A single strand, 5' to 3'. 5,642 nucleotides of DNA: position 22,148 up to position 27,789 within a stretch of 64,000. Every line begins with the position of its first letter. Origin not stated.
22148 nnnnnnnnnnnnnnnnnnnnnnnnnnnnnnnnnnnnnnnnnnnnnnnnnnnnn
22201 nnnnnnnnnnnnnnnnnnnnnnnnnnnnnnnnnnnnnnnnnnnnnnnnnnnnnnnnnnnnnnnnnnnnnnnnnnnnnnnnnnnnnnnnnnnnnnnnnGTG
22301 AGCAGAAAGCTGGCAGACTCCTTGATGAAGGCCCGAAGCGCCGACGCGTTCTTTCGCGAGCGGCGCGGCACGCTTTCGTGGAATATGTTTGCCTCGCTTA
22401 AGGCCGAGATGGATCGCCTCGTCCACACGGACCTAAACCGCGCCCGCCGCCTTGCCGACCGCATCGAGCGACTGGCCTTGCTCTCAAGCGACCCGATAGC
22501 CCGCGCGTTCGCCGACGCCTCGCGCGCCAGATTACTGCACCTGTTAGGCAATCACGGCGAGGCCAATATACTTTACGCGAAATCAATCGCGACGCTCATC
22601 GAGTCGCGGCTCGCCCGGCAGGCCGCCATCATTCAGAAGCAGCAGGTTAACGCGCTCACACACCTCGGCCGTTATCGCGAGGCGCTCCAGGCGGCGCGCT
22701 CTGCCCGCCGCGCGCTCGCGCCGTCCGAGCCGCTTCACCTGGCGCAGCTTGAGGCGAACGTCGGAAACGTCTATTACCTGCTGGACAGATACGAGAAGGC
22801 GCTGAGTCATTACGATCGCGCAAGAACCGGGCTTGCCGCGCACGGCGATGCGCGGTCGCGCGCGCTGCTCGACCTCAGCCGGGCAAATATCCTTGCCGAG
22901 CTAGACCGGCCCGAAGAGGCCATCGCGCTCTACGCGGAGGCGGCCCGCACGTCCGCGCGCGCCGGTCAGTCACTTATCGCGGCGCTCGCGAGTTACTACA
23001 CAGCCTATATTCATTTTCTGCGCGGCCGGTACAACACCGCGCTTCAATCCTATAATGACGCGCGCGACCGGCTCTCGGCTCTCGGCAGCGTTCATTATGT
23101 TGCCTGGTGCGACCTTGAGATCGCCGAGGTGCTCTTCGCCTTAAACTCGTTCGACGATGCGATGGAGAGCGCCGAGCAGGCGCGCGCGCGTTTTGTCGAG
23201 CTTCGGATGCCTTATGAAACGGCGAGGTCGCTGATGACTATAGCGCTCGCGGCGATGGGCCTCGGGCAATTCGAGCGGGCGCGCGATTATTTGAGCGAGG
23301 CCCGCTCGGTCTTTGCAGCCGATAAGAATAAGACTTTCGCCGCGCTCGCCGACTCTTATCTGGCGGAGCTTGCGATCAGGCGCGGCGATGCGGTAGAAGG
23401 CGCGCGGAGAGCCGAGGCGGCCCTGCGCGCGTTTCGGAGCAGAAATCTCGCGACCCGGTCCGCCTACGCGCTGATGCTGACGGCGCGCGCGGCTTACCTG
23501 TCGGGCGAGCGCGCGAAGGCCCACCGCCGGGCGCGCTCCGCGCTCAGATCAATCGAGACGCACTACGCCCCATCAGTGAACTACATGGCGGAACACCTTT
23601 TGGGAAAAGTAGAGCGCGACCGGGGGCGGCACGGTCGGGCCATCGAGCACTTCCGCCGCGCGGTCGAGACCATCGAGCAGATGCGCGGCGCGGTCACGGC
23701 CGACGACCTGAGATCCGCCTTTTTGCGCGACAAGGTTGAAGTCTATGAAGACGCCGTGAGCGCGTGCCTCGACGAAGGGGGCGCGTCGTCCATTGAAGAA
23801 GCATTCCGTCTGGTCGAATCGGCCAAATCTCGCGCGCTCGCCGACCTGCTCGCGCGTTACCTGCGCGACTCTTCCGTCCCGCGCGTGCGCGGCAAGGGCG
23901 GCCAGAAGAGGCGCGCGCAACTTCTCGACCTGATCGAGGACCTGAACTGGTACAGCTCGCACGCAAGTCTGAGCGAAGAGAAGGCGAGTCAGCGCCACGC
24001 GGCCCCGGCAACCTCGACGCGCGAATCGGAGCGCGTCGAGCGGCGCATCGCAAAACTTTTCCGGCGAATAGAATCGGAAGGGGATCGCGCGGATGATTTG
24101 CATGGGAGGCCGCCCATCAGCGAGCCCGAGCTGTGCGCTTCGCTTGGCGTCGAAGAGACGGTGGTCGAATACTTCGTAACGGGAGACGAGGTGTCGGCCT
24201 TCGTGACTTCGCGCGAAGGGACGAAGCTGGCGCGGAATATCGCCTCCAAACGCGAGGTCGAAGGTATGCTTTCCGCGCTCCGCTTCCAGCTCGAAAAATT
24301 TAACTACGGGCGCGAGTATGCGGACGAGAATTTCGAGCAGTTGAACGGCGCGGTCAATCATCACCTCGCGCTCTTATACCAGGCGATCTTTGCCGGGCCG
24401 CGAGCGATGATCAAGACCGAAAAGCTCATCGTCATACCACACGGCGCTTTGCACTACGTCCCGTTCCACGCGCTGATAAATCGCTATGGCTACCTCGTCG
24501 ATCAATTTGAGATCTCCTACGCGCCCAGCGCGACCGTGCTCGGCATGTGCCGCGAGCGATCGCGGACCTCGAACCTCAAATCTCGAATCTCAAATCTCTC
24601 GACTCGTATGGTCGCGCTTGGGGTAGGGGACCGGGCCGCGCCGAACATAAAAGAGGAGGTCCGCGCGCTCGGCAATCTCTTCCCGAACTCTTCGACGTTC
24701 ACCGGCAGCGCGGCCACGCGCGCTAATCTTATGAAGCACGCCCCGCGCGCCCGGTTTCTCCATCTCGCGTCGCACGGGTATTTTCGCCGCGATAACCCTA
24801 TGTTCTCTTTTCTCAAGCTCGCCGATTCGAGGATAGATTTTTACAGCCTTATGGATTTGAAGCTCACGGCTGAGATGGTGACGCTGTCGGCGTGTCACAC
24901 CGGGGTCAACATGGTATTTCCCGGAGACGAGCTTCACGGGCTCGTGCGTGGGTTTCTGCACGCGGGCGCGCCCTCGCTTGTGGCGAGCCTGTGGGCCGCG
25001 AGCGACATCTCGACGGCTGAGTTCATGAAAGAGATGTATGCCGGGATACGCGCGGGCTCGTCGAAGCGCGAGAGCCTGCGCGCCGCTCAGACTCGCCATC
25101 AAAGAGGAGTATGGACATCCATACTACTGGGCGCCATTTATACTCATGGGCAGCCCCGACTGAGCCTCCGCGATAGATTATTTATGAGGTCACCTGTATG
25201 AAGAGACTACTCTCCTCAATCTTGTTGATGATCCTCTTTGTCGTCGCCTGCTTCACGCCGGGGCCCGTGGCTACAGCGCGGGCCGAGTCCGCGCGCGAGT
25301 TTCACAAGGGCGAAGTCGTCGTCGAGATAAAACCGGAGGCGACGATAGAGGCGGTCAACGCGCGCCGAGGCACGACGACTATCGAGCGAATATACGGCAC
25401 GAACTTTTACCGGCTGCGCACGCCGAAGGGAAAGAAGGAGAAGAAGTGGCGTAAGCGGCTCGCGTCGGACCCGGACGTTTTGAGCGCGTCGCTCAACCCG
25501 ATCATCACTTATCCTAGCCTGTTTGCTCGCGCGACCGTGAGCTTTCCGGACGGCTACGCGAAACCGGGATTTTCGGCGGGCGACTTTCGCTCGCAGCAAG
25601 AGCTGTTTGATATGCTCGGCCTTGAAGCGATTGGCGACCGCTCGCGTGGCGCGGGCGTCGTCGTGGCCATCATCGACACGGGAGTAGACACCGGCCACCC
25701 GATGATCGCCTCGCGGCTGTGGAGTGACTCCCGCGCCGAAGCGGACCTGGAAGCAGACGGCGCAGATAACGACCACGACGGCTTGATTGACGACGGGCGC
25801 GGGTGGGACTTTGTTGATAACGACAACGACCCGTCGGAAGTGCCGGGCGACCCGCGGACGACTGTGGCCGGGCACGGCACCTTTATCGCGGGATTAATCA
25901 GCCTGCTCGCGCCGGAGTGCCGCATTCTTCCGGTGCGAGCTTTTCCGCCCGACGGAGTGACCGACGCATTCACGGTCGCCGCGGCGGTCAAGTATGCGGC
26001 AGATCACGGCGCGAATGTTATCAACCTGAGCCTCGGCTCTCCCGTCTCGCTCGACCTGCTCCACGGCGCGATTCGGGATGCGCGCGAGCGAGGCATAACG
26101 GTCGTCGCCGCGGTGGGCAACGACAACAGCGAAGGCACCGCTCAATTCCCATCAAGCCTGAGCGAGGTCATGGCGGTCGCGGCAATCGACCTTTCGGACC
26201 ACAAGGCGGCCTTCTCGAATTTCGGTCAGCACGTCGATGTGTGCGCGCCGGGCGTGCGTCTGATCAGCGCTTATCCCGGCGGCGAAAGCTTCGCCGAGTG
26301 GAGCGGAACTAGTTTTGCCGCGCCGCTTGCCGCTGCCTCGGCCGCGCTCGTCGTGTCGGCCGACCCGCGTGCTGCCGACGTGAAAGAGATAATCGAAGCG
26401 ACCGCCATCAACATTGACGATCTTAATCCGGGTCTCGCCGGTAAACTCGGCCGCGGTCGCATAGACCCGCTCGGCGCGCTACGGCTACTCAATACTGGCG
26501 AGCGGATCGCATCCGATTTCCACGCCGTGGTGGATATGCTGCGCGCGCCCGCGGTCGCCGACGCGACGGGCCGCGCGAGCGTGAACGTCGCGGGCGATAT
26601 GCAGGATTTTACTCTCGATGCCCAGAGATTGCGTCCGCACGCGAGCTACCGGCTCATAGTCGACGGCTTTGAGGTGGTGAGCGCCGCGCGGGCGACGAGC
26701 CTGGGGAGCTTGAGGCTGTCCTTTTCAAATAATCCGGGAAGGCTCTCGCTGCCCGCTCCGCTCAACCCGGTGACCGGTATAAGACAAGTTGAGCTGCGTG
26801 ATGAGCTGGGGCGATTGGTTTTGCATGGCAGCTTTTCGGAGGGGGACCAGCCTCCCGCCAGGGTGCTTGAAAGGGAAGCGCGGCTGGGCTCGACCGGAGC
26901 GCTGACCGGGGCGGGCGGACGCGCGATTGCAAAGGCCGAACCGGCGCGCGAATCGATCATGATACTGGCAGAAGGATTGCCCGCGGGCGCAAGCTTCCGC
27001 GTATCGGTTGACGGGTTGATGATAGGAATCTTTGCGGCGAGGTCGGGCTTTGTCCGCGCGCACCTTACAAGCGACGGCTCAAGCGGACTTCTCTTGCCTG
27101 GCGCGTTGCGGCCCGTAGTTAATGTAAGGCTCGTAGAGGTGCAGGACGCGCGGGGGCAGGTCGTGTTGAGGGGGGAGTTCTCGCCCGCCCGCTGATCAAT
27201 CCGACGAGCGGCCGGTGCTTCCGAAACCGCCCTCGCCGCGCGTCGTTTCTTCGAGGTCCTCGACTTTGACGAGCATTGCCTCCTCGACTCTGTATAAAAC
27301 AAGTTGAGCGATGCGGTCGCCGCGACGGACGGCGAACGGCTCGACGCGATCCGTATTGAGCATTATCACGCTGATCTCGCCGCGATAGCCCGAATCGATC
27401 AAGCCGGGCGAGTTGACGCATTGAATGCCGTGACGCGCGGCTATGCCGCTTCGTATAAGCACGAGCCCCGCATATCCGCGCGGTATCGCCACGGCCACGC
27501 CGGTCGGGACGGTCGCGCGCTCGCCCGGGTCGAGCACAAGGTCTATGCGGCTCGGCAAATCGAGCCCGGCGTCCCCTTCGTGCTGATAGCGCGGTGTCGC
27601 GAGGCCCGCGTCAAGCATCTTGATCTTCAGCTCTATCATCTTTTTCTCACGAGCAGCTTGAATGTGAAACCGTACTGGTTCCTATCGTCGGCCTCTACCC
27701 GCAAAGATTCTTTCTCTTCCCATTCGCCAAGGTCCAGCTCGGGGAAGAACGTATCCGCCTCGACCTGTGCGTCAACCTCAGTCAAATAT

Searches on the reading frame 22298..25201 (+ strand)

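Call 31: search_protein_families(library=pfam, proteins=[window:22298-25201:+], max_evalue=0.001)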
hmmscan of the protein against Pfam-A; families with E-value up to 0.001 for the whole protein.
window:22298-25201:+ (967 aa): 11 families
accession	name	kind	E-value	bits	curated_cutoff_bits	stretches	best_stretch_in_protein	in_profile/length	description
PF12770.12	CHAT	-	8.9e-51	173.5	24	1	692-936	6-268/289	CHAT domain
PF13424.12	TPR_12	-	2.9e-18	66.2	30.1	3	190-258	4-74/77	Tetratricopeptide repeat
PF00515.34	TPR_1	-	5.8e-16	58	27.8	1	153-175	5-27/34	Tetratricopeptide repeat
PF07719.23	TPR_2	-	2.9e-13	49.2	27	0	154-175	6-27/34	Tetratricopeptide repeat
PF17874.7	TPR_MalT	-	2.3e-10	40.7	45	1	355-465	7-116/336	MalT-like TPR region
PF13181.12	TPR_8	-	1.4e-07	31.5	25.7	0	309-335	1-27/34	Tetratricopeptide repeat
PF13414.12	TPR_11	-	6.6e-07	29.4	26.8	0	156-175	1-20/42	TPR repeat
PF13432.12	TPR_16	-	1.8e-06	28.7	32.7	0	274-336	2-58/65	Tetratricopeptide repeat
PF13428.12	TPR_14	-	9.1e-06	26.3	23.5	0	434-458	6-30/44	Tetratricopeptide repeat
PF13374.12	TPR_10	-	1.4e-05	25.4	27.5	0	435-464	8-37/42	Tetratricopeptide repeat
PF17004.11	SRP_TPR_like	-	0.00022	21.7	35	0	110-172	14-61/109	Putative TPR-like repeat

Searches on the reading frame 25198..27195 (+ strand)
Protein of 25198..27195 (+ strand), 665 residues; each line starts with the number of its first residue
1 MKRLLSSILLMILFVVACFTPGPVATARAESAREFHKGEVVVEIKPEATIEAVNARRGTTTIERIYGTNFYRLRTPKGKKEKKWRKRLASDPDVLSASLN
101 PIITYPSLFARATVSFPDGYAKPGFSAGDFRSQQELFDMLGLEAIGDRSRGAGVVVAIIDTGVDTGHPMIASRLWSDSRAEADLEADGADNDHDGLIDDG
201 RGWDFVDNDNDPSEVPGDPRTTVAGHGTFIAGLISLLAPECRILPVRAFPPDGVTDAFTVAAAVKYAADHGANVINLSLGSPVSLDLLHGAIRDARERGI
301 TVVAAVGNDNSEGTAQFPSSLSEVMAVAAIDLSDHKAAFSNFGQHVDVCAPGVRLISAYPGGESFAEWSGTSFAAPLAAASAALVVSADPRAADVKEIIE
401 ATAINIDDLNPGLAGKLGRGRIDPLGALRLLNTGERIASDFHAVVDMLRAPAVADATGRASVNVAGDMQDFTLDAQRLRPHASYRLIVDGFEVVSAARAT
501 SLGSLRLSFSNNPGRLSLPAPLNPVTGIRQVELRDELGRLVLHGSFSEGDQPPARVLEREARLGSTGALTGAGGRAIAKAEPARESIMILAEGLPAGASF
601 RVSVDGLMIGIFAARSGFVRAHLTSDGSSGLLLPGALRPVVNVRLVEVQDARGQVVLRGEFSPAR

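Call 31: search_protein_families(library=pfam, proteins=[window:25198-27195:+], max_evalue=0.001)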
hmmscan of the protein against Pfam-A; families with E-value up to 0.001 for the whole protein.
window:25198-27195:+ (665 aa): 2 families
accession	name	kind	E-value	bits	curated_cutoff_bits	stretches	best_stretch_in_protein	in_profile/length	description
PF00082.27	Peptidase_S8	-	1.5e-44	152.9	21.8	1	151-407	1-274/288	Subtilase family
PF22148.1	Fervidolysin_NPro-like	-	5.9e-08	33.4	21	1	23-100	3-81/81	Fervidolysin N-terminal prodomain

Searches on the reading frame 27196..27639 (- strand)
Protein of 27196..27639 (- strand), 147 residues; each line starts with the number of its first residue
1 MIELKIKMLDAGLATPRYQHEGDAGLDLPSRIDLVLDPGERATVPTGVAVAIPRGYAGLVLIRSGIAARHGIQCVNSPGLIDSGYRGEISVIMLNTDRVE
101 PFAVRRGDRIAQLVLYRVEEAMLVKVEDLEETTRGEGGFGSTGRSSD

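Call 31: search_protein_families(library=pfam, proteins=[window:27196-27639:-], max_evalue=0.001)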
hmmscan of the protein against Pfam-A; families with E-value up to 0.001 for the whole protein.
window:27196-27639:- (147 aa): 2 families
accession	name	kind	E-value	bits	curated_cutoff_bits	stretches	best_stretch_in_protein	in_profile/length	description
PF00692.24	dUTPase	-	6.6e-33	113.7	22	1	15-143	5-129/129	dUTPase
PF22769.1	DCD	-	7.1e-13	49.4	27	1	33-117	70-152/153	dCTP deaminase-like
